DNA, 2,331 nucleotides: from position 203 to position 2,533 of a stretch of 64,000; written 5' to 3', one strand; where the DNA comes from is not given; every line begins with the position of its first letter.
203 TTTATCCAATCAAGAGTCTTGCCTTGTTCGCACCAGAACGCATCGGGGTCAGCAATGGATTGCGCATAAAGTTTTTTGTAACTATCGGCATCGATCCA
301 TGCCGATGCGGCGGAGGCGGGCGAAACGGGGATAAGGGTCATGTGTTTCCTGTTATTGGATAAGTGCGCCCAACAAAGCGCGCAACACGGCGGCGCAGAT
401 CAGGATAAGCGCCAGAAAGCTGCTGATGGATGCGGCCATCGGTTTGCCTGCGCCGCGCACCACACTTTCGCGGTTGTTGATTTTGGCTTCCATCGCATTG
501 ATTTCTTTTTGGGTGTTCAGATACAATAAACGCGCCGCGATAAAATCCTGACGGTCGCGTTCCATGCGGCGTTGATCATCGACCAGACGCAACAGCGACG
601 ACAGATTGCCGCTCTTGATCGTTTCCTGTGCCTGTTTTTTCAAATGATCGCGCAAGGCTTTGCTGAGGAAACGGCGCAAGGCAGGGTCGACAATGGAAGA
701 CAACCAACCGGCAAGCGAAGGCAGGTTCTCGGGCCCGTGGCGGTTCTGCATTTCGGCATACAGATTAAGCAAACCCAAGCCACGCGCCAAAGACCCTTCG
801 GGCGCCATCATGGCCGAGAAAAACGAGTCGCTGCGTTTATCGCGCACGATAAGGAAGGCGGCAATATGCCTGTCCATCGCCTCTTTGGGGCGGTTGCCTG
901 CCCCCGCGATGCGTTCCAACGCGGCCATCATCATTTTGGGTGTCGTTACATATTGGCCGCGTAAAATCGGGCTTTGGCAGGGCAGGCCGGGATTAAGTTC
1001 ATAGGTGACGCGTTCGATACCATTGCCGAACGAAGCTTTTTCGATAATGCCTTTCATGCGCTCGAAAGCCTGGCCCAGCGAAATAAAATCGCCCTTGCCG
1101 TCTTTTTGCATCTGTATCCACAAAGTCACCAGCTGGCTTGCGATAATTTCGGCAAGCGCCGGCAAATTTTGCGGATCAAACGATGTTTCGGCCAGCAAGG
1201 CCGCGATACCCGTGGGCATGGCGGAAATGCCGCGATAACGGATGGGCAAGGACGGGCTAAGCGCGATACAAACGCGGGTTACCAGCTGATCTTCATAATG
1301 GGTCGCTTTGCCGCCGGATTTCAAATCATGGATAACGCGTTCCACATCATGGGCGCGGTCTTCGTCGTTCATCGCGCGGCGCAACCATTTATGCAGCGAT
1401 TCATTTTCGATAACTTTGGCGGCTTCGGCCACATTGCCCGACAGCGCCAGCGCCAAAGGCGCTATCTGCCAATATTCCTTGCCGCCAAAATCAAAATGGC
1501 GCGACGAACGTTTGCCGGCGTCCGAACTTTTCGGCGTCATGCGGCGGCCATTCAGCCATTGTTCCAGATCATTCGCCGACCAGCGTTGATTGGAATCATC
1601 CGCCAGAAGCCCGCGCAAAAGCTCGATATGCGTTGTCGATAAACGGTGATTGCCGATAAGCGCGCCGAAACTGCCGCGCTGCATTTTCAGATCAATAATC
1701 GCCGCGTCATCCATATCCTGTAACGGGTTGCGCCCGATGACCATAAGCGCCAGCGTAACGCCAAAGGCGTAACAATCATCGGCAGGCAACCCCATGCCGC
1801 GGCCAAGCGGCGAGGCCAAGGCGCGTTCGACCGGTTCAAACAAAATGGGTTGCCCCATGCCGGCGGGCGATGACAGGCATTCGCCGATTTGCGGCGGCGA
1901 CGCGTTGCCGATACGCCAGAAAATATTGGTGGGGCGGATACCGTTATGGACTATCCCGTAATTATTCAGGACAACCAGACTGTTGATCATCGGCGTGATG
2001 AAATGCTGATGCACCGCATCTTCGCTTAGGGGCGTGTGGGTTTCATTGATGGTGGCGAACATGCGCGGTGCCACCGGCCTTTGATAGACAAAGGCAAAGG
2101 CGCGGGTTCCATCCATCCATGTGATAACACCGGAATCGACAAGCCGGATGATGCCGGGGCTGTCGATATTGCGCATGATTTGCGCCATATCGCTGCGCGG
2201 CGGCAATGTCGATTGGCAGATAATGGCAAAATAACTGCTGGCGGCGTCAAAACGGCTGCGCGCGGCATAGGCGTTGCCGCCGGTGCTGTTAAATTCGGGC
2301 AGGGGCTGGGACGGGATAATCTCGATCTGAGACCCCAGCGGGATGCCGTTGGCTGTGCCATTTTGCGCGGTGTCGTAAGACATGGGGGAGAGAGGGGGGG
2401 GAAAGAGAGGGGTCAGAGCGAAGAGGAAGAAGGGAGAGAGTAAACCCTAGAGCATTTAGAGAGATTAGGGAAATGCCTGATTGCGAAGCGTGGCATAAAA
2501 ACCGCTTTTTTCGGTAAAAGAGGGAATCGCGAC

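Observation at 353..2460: Membrane-anchored pseudokinase next to acs, with a C-rich non-SD leader and a G8/C8 homopolymer 11 nt from the start codon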

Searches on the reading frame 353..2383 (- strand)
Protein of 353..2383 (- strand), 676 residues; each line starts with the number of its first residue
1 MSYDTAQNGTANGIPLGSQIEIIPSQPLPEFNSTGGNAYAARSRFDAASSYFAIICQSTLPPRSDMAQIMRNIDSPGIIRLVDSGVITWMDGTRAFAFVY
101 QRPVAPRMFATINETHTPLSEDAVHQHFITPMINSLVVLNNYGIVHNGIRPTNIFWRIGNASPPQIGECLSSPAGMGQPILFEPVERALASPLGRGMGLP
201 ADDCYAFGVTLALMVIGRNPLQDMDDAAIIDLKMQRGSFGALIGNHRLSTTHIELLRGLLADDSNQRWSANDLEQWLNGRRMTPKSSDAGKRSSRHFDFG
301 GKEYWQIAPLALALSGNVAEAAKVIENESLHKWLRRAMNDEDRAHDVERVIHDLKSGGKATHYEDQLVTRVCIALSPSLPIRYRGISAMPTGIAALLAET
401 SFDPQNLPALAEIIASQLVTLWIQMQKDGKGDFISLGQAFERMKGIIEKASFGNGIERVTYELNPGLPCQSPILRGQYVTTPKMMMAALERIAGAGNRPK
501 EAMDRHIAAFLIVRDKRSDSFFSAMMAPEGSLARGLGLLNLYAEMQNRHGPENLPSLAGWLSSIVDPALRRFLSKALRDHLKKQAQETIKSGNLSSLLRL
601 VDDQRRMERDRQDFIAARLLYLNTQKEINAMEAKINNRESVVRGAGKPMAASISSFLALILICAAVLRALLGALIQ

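Call 3: search_protein_families(library=pfam, proteins=[window:353-2383:-], max_evalue=1)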
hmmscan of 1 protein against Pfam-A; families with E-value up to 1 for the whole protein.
window:353-2383:- (676 aa): 3 families
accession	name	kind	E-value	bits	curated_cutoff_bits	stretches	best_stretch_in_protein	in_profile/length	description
PF00069.31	Pkinase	-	1e-07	32.1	31.7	2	201-273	177-257/263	Protein kinase domain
PF17469.8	GP68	-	0.023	15.3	25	1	326-354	40-68/76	Gp68-like predicted RNA polymerase component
PF04286.17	DUF445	-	0.047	14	33.8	0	557-628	93-160/368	Protein of unknown function (DUF445)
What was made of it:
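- On Protein kinase-like (Hanks-type) fold: Pfam Pkinase 32.1 bits against a cut-off of 31.7 (call 3).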

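Call 4: search_protein_families(library=ncbifam, proteins=[window:353-2383:-], max_evalue=1)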
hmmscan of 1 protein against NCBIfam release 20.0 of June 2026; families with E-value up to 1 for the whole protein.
window:353-2383:- (676 aa): 2 families
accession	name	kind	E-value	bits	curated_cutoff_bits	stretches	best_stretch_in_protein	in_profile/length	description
NF038150.1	lanthi_synth_IV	equivalog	8.6e-07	27.6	650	1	199-309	374-471/851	class IV lanthionine synthetase LanL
NF047741.1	antiphage_MADS6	equivalog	0.0051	15.4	460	1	200-282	382-462/612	methylation-associated defense system protein kinase MAD6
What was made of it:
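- Tried and rejected: NCBIfam hits to LanL and MADS6 cover only the generic kinase C-lobe, far below their cut-offs (call 4).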

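Call 5: search_solved_structures(query=window:353-2383:-, max_evalue=1, show_alignments=2)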
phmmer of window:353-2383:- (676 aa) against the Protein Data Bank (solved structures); distinct sequences matched with E-value up to 1: 26.
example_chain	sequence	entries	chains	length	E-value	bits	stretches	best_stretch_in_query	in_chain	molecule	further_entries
5yks_A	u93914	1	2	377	0.00073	21.2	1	70-284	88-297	SNF-related serine/threonine-protein kinase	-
6qp5_A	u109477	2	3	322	0.004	18.7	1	127-285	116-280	Calcium/calmodulin-dependent protein kinase type 1D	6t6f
2jc6_A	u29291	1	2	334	0.0043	18.6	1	127-286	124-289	CALCIUM/CALMODULIN-DEPENDENT PROTEIN KINASE TYPE 1D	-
6t28_AAA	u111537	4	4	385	0.006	18.1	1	127-286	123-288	Calcium/calmodulin-dependent protein kinase type 1D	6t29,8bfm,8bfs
5uy6_A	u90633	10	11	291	0.026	16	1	68-224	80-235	Calcium/calmodulin-dependent protein kinase kinase 2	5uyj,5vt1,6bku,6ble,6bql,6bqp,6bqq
2zv2_A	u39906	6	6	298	0.028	16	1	68-224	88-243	Calcium/calmodulin-dependent protein kinase kinase 2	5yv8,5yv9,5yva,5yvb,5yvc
6cmj_A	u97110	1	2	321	0.03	15.8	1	68-224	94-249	Calcium/calmodulin-dependent protein kinase kinase 2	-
4fg9_A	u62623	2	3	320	0.032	15.8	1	119-284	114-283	Calcium/calmodulin-dependent protein kinase type 1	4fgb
4fg8_A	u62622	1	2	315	0.033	15.7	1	119-283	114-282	Calcium/calmodulin-dependent protein kinase type 1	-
1a06_A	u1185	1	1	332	0.034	15.6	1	119-285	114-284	CALCIUM/CALMODULIN-DEPENDENT PROTEIN KINASE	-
4fg7_A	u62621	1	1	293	0.043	15.3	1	119-273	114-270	Calcium/calmodulin-dependent protein kinase type 1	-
2wtk_C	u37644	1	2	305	0.049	15.1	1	68-281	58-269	SERINE/THREONINE-PROTEIN KINASE 11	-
6dc0_A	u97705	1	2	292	0.06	14.8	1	198-273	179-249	Tribbles homolog 1,CCAAT/enhancer-binding protein alpha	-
5cek_A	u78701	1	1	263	0.064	14.8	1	198-272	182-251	Tribbles homolog 1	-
5cem_A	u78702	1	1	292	0.067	14.7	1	198-273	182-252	Tribbles homolog 1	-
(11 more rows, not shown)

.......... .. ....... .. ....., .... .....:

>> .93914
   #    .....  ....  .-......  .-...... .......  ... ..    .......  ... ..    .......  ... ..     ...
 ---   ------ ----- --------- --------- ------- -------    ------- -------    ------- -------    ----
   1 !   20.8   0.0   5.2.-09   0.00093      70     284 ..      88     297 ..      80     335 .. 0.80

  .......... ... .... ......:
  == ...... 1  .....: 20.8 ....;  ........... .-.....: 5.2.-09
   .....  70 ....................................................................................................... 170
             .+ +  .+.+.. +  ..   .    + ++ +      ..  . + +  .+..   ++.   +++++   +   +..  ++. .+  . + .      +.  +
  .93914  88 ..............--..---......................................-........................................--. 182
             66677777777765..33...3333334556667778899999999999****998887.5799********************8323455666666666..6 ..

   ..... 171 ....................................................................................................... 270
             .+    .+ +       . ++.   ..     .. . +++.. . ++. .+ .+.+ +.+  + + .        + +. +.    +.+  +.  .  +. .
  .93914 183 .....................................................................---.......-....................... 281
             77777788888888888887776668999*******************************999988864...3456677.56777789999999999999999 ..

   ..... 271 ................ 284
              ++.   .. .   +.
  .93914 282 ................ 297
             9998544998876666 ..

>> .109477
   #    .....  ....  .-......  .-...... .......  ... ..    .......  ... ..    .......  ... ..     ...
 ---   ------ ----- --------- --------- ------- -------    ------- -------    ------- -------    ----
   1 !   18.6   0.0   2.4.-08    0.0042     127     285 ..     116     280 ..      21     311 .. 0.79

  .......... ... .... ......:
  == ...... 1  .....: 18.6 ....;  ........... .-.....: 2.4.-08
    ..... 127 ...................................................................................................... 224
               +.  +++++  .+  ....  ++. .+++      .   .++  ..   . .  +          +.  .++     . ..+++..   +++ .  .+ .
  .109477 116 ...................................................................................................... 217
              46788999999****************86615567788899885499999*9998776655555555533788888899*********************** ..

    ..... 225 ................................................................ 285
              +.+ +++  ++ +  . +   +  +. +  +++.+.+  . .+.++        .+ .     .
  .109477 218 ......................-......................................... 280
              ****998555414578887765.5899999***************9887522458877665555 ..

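Call 6: find_homologous_proteins(query=window:353-2383:-, max_evalue=0.001)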
Query window:353-2383:- (676 aa): 349 proteins with E <= 0.001 among 8000 candidates; the best 120 are listed.
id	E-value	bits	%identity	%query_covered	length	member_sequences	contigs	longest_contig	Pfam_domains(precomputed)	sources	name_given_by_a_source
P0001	0.0e+0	1525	100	100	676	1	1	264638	PF00069.32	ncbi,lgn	-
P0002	0.0e+0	1090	69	100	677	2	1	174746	-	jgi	-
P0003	0.0e+0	1066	67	100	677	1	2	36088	-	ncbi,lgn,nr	ncbi:MAG: serine/threonine protein kinase [Alphaproteobacteria bacterium]|nr:serine/threonine protei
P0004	0.0e+0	1066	68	100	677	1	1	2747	-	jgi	-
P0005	0.0e+0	1064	67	100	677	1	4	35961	PF00069.32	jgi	jgi:hypothetical protein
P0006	0.0e+0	1063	69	100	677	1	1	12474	-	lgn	-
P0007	0.0e+0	1051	66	100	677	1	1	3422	PF00069.32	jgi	-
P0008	0.0e+0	1050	67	100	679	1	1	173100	-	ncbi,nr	ncbi:MAG: serine/threonine protein kinase [Alphaproteobacteria bacterium]|nr:serine/threonine protei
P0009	0.0e+0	1050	66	100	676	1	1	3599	-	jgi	jgi:hypothetical protein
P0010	0.0e+0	1043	66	100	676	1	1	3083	PF00069.32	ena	-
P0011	0.0e+0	1042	65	100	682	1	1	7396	-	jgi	-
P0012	0.0e+0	1036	66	100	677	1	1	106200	PF00069.32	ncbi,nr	ncbi:MAG: serine/threonine protein kinase [Alphaproteobacteria bacterium]|nr:serine/threonine protei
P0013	0.0e+0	1032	64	100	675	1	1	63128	PF00069.32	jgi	jgi:hypothetical protein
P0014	0.0e+0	1032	66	100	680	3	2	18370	-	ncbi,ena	-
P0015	0.0e+0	1030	65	100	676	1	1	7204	-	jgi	jgi:hypothetical protein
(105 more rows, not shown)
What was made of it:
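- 353..2383 (-): CDS of the 676-aa tail-anchored pseudokinase (stop codon 353-355). 349 homologues of the same length (call 6).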

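Call 9: find_related_loci(query=A1, collection=genome_contigs, flank=4000)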
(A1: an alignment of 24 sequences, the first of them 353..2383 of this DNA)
Query A1 (676 aa) in genome_contigs; peptide patterns used: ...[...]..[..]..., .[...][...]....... (x = any residue, [..] = any of these).
94 stretches matched a pattern; 68 encode a relative of the query (tblastn E <= 1e-3); 68 distinct loci.
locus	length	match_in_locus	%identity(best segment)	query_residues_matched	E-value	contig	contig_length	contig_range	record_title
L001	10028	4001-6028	67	1-675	0e+0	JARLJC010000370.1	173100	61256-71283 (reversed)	MAG: Alphaproteobacteria bacterium isolate MAG_CA1 MetaCoAG_Bin_1_Anoxic_k141_2893407, whole genome shotgun sequence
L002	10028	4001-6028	67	1-675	0e+0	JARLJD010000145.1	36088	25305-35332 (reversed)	MAG: Alphaproteobacteria bacterium isolate MAG_CA70 MetaCoAG_Bin_70_Anoxic_k141_1608993, whole genome shotgun sequence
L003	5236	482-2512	66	1-676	0e+0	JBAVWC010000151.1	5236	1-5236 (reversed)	MAG: Alphaproteobacteria bacterium isolate MFD02472_ilm_asm_bin11 k127_116400, whole genome shotgun sequence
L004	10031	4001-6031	66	1-676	0e+0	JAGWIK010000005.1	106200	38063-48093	MAG: Alphaproteobacteria bacterium isolate REEB112 contig-150_123, whole genome shotgun sequence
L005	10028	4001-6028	66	1-675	0e+0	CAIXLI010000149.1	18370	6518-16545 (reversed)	MAG: uncultured proteobacterium isolate I2_bin-054 genome assembly, contig: bin-054:149/228, whole genome shotgun sequen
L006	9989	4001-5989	65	13-675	0e+0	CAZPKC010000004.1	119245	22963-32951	MAG TPA_asm: uncultured Rhodospirillaceae bacterium isolate binchicken_co3_43 genome assembly, contig: NODE_323_length_1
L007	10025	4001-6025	62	1-676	0e+0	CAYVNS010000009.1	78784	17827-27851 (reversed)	MAG TPA_asm: uncultured Rhodospirillaceae bacterium isolate SRP192927_co3_77 genome assembly, contig: NODE_474_length_78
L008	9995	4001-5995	62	1-666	0e+0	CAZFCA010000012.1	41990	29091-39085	MAG TPA_asm: uncultured Rhodospirillaceae bacterium isolate SRP192927_co4_464 genome assembly, contig: NODE_1264_length_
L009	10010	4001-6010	62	8-676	0e+0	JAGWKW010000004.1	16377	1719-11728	MAG: Alphaproteobacteria bacterium isolate REEB170 contig-150_4130, whole genome shotgun sequence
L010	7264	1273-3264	62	13-676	0e+0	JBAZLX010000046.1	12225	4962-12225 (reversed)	MAG: Bdellovibrionales bacterium isolate SO_2017_LW4_25 scaffold_9996_c1_LW137-91_2017, whole genome shotgun sequence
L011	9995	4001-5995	61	12-676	0e+0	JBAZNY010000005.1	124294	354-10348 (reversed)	MAG: Bdellovibrionales bacterium isolate SO_2017_LW4_81 scaffold_459_c1_LW137-91_2017, whole genome shotgun sequence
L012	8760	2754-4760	60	7-675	0e+0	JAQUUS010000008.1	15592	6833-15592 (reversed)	MAG: Alphaproteobacteria bacterium isolate STD2_149 NODE_14143_length_15592_cov_2.356288_Sandtown_D2, whole genome shotg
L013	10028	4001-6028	59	1-676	0e+0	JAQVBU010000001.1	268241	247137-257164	MAG: Alphaproteobacteria bacterium isolate STD2_72 NODE_50_length_268241_cov_12.185858_Sandtown_D2, whole genome shotgun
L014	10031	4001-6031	57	1-674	0e+0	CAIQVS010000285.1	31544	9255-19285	MAG: uncultured proteobacterium isolate I3b_bin-431 genome assembly, contig: bin-431:285/454, whole genome shotgun seque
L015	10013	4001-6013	57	6-676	0e+0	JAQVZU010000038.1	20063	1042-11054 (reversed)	MAG: Alphaproteobacteria bacterium isolate STF2_180 NODE_6628_length_20063_cov_3.875502_Sandtown_F2, whole genome shotgu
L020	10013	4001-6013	55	1-670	0e+0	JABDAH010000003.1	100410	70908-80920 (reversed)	MAG: Alphaproteobacteria bacterium isolate BWOrgHeat_Nextera32_MAG2 3300020642.a:Ga0206916_1004, whole genome shotgun se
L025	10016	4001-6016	53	5-675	0e+0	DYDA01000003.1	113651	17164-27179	MAG TPA_asm: Micavibrio sp. isolate IMS_BF NODE_10_length_113664_cov_10.7332, whole genome shotgun sequence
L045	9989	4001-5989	33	7-667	1e-116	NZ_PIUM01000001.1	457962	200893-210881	Telmatospirillum siberiense strain 26-4b1 NODE_1_length_457962_cov_15.024488, whole genome shotgun sequence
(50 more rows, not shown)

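Call 15: find_encoding_contigs(protein=P0001, flank=3000, max_places=10)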
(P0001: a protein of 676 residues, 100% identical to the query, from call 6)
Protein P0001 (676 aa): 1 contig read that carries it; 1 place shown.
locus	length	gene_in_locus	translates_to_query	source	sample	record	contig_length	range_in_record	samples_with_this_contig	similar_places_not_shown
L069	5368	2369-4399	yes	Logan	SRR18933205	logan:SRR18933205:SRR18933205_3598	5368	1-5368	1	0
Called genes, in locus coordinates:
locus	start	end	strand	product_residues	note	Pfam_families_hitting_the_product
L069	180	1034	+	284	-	PF13174:TPR_6 (faint)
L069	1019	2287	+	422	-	PF01171:ATP_bind_3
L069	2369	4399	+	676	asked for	PF00069:Pkinase (faint)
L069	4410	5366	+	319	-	?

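Call 24: predict_structure(alignment_id=A2)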
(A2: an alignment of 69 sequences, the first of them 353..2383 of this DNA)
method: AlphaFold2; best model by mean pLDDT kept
length: 676 residues; sequences in the alignment: 69
mean_pLDDT: 89.0   pTM: 0.81
mean pLDDT of the five models: 89.0, 87.3, 86.8, 86.3, 84.9
residues with pLDDT >= 90: 445; 70-90: 201; 50-70: 19; < 50: 11
segments of 3 or more residues with pLDDT < 50: 1-11
pLDDT, mean of each block of 10 residues (from residue 1): 35 83 94 93 85 90 92 94 93 92 93 90 92 96 94 92 93 92 95 91 96 94 94 92 90 92 90 91 71 91 92 94 95 94 95 85 94 94 94 91 88 94 82 85 90 91 91 90 93 87 93 91 87 91 92 92 89 84 93 92 78 86 92 82 65 79 84 74
secondary structure, 60 per line:
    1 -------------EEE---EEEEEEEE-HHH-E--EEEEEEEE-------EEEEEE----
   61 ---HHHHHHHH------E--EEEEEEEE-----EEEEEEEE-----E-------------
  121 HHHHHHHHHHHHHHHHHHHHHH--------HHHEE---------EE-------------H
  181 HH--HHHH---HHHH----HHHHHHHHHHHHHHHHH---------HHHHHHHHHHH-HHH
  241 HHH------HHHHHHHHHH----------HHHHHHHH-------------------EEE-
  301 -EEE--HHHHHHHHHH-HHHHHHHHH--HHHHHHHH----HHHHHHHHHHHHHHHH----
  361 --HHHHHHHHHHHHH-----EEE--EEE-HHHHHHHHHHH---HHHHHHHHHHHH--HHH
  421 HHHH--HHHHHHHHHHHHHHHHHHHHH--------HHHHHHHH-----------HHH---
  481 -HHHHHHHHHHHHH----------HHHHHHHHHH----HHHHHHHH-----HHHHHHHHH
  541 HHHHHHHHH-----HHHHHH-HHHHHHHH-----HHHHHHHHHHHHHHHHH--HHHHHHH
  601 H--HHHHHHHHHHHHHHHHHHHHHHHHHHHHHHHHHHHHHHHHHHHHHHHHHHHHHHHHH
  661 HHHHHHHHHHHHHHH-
elements in order: E14-16 E20-27 E36-43 E51-56 H64-71 E81-88 E94-101 H121-142 H185-188 H192-195 H200-216 H226-236 H238-243 H250-259 H270-277 E297-299 E302-304 H307-316 H318-326 H329-336 H341-356 H363-375 E381-383 E386-388 H390-400 H404-415 H418-424 H427-447 H456-463 H482-494 H505-514 H519-526 H532-549 H555-560 H562-569 H575-591 H594-601 H604-675
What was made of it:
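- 449..583 (-): Long stalk helix (aa ~601-645) leading into the membrane anchor. DSSP on the model: one continuous helix 604-675 (call 24).
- Checked: These assignments rest on the HMMER alignment to SNRK (call 5) and the strand order in the AlphaFold2 model (call 24).
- Kinase fold: AlphaFold2 pLDDT 89 / pTM 0.81 (call 24).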

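Call 27: fold_search(model_id=the predicted structure, library=pdb)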
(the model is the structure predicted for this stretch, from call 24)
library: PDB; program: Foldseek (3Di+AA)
matches with E <= 10: 1931; with E <= 0.001: 1868
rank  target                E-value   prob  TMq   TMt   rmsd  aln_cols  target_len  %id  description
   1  5o2c                  1.4e-08  1.00  0.31  0.55  18.7       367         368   15  Crystal structure of WNK3 kinase and CCT1 didomain in a unphosphorylated state (released 2017-06-28)
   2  5o1v_A                4.7e-08  1.00  0.29  0.64   7.6       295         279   16  Crystal structure of WNK3 kinase domain in a monophosphorylated apo state (A-loop swapped) (released 2017-06-28)
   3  4x3f_B                7.4e-08  1.00  0.31  0.70   4.8       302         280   18  Crystal structure of the intracellular domain of the M. tuberculosis Ser/Thr kinase PknA (released 2015-01-21)
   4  4x3f_A                7.4e-08  1.00  0.30  0.69   5.1       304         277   17  Crystal structure of the intracellular domain of the M. tuberculosis Ser/Thr kinase PknA (released 2015-01-21)
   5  2zv2                  1.0e-07  1.00  0.30  0.71   5.4       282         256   20  Crystal structure of human calcium/calmodulin-dependent protein kinase kinase 2, beta, CaMKK2 kinase domain in complex w (released 2009-11-03)
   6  6i2p_A                1.0e-07  1.00  0.29  0.65   5.7       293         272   17  Crystal structure of the Mycobacterium tuberculosis PknB kinase domain (L33E mutant) in complex with its substrate Gar (released 2019-05-22)
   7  7juz_A                1.5e-07  1.00  0.31  0.71   4.2       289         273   16  Crystal Structure of KSR1:MEK1 in complex with AMP-PNP, and allosteric MEK inhibitor Selumetinib (released 2020-09-30)
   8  4iwq                  1.6e-07  1.00  0.29  0.31  34.8       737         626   12  Crystal structure and mechanism of activation of TBK1 (released 2013-03-13)
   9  7jv1_D                1.9e-07  1.00  0.31  0.72   4.4       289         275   14  Crystal Structure of KSR1:MEK1 in complex with AMP-PNP, and allosteric MEK inhibitor APS-9-95-1 (released 2020-09-30)
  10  5o23_B                1.9e-07  1.00  0.30  0.67   4.3       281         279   16  Crystal structure of WNK3 kinase domain in a monophosphorylated apo state (released 2017-06-28)
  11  7jux_A                2.0e-07  1.00  0.31  0.70   4.5       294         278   15  Crystal Structure of KSR1:MEK1 in complex with AMP-PNP, and allosteric MEK inhibitor Trametinib (released 2020-09-30)
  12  5yv8                  2.1e-07  1.00  0.29  0.68   5.6       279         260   18  Structure of CaMKK2 in complex with CKI-002 (released 2018-12-05)
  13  5o1v_B                2.1e-07  1.00  0.27  0.62   6.3       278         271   16  Crystal structure of WNK3 kinase domain in a monophosphorylated apo state (A-loop swapped) (released 2017-06-28)
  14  3q4z_B                2.2e-07  1.00  0.29  0.64   5.6       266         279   18  Structure of unphosphorylated PAK1 kinase domain (released 2011-12-21)
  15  6rst                  2.3e-07  1.00  0.28  0.30  34.0       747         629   12  TBK1 in complex with inhibitor compound 24 (released 2020-01-01)
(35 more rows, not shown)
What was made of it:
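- On Protein kinase-like (Hanks-type) fold: Foldseek prob 1.0 and TMt 0.6-0.72 to many kinases (call 27).
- Foldseek prob 1.0 and TMt ~0.7 to PknA, CaMKK2 and KSR1 (call 27).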
